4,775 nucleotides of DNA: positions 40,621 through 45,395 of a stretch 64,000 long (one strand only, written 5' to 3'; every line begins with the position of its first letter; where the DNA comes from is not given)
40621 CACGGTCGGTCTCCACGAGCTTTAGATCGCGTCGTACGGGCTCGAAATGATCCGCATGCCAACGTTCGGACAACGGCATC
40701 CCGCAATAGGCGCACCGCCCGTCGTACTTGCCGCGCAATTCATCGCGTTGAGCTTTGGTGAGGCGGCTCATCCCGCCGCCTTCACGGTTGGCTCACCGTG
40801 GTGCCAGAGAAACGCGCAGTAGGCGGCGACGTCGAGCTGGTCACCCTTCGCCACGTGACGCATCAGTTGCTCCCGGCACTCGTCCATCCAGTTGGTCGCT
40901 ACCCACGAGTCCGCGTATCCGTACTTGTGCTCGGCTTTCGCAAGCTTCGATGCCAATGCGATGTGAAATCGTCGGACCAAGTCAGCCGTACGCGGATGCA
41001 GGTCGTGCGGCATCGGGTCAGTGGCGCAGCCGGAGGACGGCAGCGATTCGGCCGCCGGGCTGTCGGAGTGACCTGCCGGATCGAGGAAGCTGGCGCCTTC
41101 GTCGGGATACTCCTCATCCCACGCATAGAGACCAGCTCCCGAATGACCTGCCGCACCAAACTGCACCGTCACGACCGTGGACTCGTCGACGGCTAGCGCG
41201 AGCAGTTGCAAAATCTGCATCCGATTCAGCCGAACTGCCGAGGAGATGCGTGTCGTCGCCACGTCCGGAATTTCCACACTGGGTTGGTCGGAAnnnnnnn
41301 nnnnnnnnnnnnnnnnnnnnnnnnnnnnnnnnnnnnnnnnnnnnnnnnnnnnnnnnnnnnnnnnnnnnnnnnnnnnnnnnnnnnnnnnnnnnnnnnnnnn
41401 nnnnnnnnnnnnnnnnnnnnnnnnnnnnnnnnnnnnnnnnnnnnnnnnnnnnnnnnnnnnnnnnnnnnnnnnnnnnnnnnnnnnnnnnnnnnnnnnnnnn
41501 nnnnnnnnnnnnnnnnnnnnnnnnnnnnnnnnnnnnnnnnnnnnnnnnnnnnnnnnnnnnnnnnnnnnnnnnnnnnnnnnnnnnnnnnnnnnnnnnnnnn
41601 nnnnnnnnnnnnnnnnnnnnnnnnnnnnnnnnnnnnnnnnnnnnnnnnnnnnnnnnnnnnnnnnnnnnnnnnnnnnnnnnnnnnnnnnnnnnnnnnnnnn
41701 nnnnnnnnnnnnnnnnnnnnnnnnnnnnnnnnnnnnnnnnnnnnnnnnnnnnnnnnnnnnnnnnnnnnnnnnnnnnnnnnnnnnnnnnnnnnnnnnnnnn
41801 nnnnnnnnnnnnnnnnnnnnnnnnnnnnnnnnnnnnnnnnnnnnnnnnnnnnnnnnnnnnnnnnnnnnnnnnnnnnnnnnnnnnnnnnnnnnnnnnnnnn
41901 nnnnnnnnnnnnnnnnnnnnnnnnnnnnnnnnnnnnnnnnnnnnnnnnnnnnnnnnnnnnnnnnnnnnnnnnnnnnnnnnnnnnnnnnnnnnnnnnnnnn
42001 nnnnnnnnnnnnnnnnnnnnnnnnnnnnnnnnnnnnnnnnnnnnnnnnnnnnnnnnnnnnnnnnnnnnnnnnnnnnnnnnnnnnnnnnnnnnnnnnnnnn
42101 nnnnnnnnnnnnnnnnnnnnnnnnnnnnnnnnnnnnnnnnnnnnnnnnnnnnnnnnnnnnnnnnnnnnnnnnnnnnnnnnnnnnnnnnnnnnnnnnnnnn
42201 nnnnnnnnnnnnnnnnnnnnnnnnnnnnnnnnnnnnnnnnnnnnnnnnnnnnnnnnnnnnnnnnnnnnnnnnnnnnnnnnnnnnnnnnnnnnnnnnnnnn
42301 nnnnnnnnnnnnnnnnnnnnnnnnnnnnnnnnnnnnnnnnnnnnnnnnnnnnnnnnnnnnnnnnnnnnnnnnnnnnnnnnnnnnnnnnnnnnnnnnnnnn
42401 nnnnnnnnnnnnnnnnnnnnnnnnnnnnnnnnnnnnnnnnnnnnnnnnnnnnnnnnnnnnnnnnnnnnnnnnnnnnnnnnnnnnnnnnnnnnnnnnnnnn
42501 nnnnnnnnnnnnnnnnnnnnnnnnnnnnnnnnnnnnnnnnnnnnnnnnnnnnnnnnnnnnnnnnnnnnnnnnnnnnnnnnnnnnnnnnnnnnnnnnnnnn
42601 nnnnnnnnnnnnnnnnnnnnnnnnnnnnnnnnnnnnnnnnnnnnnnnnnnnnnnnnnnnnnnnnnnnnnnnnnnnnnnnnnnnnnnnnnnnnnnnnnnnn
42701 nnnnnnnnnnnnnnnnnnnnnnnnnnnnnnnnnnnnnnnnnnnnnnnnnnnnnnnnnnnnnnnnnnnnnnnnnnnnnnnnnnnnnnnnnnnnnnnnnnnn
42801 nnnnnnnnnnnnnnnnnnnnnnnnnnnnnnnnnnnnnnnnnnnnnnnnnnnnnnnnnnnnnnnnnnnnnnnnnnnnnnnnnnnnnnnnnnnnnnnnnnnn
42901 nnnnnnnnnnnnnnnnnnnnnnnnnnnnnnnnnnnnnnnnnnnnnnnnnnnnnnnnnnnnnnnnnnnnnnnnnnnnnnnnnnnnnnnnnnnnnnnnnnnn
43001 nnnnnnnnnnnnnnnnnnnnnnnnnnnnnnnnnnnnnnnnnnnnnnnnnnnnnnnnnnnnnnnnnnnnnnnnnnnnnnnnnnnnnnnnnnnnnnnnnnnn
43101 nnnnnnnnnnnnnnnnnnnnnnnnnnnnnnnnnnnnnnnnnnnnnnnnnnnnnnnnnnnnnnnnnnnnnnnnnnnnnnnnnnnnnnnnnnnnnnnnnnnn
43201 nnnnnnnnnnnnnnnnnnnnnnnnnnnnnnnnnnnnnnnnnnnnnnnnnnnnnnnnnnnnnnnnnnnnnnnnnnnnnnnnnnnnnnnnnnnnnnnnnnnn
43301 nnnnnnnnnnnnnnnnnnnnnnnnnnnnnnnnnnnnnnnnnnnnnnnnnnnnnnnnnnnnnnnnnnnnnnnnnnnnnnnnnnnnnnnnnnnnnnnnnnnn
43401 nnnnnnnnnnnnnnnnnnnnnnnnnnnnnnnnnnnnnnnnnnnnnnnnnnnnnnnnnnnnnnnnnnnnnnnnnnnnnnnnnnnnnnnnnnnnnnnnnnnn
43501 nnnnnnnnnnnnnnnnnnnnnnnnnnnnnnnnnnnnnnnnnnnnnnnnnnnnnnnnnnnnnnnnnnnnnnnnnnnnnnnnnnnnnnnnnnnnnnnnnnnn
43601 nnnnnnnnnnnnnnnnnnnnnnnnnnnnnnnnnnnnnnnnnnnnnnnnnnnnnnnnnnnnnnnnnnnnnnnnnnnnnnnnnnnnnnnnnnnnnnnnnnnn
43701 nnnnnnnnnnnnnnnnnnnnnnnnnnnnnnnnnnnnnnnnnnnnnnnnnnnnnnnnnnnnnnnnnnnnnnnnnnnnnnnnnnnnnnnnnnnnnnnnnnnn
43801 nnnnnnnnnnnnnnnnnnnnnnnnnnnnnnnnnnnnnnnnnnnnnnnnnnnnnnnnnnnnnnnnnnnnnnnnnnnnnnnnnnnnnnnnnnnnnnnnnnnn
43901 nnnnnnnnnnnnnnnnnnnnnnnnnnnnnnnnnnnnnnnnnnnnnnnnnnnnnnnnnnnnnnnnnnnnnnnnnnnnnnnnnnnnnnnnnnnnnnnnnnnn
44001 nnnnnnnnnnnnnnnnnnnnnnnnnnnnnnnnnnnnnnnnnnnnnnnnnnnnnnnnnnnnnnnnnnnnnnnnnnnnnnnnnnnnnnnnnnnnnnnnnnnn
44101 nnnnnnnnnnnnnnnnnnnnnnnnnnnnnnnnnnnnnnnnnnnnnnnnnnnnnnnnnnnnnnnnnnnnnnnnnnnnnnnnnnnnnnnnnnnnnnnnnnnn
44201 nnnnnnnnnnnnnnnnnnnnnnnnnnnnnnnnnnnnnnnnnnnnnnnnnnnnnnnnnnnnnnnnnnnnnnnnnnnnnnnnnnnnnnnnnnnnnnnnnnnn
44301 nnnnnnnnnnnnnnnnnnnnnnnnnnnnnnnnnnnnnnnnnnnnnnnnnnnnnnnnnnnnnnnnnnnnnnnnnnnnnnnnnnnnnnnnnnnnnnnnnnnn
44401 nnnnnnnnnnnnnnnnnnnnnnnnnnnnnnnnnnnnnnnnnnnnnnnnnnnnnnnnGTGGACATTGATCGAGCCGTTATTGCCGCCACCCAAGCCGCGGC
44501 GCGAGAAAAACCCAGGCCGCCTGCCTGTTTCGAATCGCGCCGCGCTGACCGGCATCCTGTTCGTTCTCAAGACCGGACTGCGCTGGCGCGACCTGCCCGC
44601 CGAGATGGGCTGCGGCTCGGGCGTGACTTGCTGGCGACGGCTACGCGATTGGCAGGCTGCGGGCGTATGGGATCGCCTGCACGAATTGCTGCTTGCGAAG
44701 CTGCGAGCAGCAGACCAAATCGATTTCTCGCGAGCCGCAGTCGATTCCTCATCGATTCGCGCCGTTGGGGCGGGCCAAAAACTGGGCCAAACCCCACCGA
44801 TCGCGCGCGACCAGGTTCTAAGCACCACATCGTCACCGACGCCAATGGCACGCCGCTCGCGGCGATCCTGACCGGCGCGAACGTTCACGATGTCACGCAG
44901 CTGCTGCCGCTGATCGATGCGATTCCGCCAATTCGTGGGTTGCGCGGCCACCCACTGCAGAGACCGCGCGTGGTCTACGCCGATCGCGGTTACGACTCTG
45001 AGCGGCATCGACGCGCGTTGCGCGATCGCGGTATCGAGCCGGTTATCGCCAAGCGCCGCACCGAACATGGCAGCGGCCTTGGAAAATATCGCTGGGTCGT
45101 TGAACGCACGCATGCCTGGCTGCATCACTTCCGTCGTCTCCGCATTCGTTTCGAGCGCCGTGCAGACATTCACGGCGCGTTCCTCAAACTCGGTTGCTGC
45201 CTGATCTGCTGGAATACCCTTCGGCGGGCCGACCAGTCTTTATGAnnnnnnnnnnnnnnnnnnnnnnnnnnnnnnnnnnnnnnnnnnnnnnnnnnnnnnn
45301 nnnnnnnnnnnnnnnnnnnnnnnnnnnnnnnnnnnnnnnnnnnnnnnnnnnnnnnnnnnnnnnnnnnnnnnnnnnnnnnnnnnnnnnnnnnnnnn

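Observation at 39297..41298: Three-gene translationally coupled cassette (unknown protein, HNH endonuclease, three-Cys DUF5131/Gp37-Gp68 protein) inserted between traF and traH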

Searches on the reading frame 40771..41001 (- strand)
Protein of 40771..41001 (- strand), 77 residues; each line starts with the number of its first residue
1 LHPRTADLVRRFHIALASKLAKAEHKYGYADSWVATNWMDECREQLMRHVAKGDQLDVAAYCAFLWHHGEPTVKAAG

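Call 49: search_protein_families(library=pfam, proteins=[window:40771-41001:-], max_evalue=10)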
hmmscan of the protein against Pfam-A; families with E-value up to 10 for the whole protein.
seq(77 aa): 0 families

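Call 92: search_dna_similar(query=window:40771-41001:-, collection=plasmids, mode=protein, max_rows=60, max_evalue=0.001)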
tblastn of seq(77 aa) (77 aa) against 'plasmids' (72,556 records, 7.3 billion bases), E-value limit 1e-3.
Records with a match: 226; places in all: 226; records where one place covers at least 80% of the query: 225.
Best place of each record, by identity: 95-99% 1; 90-95% 2; <60% 223.
By first word of the organism name: Klebsiella 104; Citrobacter 68; Raoultella 18; Moellerella 8; Enterobacter 7; Providencia 6; Escherichia 4; Burkholderia 3; Salmonella 2; Bosea 2; and 4 more.
By predicted mobility (MOB-suite, as given by PLSDB): conjugative 143; mobilizable 51; non-mobilizable 32.
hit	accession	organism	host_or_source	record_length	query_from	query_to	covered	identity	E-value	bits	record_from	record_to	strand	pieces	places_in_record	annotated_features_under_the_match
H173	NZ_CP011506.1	Burkholderia pyrrocinia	Microbe,soil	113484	1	76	99%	96.1%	8e-44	156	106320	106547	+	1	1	hypothetical protein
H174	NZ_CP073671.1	Burkholderia cenocepacia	Homo sapiens,blood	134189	1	77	100%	92.2%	2e-43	155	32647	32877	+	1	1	hypothetical protein | HNH endonuclease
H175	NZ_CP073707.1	Burkholderia cenocepacia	Homo sapiens,blood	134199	1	77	100%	92.2%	2e-43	155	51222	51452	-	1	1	hypothetical protein | HNH endonuclease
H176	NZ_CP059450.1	Azospirillum brasilense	Prokaryotes,soil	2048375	1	76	99%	57.9%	7e-18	82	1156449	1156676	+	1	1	none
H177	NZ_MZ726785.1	Raoultella ornithinolytica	-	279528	1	69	90%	56.5%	8e-19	85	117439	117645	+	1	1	hypothetical protein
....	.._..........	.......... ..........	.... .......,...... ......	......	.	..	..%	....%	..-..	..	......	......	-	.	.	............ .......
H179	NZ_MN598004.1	Enterobacter cloacae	-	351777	1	69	90%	56.5%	8e-19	85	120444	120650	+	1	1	hypothetical protein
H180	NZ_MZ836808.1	Klebsiella pneumoniae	-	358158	1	69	90%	56.5%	8e-19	85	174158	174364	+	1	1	hypothetical protein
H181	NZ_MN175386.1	Klebsiella pneumoniae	-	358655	1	69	90%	56.5%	8e-19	85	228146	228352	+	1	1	hypothetical protein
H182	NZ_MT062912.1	Raoultella ornithinolytica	-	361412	1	69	90%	56.5%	8e-19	85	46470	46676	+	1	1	hypothetical protein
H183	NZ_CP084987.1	Klebsiella pneumoniae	Homo sapiens,blood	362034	1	69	90%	56.5%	8e-19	85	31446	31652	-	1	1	hypothetical protein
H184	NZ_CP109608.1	Klebsiella pneumoniae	Pure culture,clinical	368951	1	69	90%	56.5%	8e-19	85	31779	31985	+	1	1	hypothetical protein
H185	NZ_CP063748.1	Klebsiella pneumoniae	Homo sapiens,sputum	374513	1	69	90%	56.5%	8e-19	85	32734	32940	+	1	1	hypothetical protein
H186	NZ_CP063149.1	Klebsiella pneumoniae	Homo sapiens,blood culture from maile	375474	1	69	90%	56.5%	8e-19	85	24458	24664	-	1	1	hypothetical protein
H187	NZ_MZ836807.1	Klebsiella oxytoca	-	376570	1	69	90%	56.5%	8e-19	85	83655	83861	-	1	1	hypothetical protein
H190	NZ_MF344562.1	Klebsiella pneumoniae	-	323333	1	69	90%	55.1%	3e-19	86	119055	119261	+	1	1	hypothetical protein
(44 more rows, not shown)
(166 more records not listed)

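Call 94: get_annotated_region(hit=H190, flank=7000)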
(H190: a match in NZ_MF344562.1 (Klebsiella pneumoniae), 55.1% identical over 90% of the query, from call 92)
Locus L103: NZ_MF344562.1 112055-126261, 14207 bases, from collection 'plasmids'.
description: Klebsiella pneumoniae strain 12208 plasmid p12208-IMP, complete sequence
organism: Klebsiella pneumoniae (NCBI taxid 573)
taxonomy: Bacteria; Pseudomonadota; Gammaproteobacteria; Enterobacterales; Enterobacteriaceae; Klebsiella; Klebsiella pneumoniae
host: -; source: -; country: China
typing (MOB-suite, as given by PLSDB): conjugative; replicon IncU,rep_cluster_1254; relaxase MOBH; mating-pair formation MPF_F
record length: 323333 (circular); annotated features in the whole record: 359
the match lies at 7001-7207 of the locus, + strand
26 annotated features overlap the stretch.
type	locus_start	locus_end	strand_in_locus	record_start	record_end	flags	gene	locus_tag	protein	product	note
CDS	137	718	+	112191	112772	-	-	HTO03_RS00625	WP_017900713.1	hypothetical protein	-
CDS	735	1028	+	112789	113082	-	-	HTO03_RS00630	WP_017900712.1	hypothetical protein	-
CDS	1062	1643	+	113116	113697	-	-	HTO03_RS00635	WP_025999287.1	DUF6012 family protein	-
CDS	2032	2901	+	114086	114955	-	-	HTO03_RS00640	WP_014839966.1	DUF4942 domain-containing protein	-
CDS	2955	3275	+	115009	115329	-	-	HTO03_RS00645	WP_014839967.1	hypothetical protein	-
CDS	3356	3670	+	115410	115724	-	-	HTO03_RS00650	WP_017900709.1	hypothetical protein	-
CDS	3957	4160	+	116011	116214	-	-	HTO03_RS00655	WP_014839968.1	hypothetical protein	-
CDS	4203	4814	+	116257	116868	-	-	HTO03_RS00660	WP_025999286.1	hypothetical protein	-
CDS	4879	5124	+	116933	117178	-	-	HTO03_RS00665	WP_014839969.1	hypothetical protein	-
CDS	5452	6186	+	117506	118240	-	-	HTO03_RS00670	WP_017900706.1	hypothetical protein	-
CDS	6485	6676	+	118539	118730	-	-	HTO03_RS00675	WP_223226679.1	hypothetical protein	-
CDS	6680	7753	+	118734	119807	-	-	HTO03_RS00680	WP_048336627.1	hypothetical protein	-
CDS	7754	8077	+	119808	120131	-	-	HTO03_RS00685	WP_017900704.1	hypothetical protein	-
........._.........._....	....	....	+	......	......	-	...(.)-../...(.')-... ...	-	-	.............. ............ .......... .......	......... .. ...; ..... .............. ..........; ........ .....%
CDS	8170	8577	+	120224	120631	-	-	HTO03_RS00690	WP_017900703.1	hypothetical protein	-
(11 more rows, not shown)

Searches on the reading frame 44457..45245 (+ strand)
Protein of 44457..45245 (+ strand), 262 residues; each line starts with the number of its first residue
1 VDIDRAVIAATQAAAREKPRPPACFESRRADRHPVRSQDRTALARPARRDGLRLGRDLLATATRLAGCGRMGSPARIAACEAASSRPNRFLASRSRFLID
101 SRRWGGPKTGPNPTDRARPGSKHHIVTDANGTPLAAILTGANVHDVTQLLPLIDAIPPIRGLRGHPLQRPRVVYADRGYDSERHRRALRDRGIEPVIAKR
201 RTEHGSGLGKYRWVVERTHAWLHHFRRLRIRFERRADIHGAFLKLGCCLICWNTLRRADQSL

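Call 47: search_protein_families(library=pfam, proteins=[window:44457-45245:+], max_evalue=0.001)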
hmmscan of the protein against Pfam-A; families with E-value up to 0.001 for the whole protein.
window:44457-45245:+ (262 aa): 2 families
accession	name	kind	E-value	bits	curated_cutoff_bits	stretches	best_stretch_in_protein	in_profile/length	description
PF01609.27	DDE_Tnp_1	-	2.8e-27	96.2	23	1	94-249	4-198/200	Transposase DDE domain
PF13586.12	DDE_Tnp_1_2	-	5e-07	30.5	29.2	1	173-238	1-71/86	Transposase DDE domain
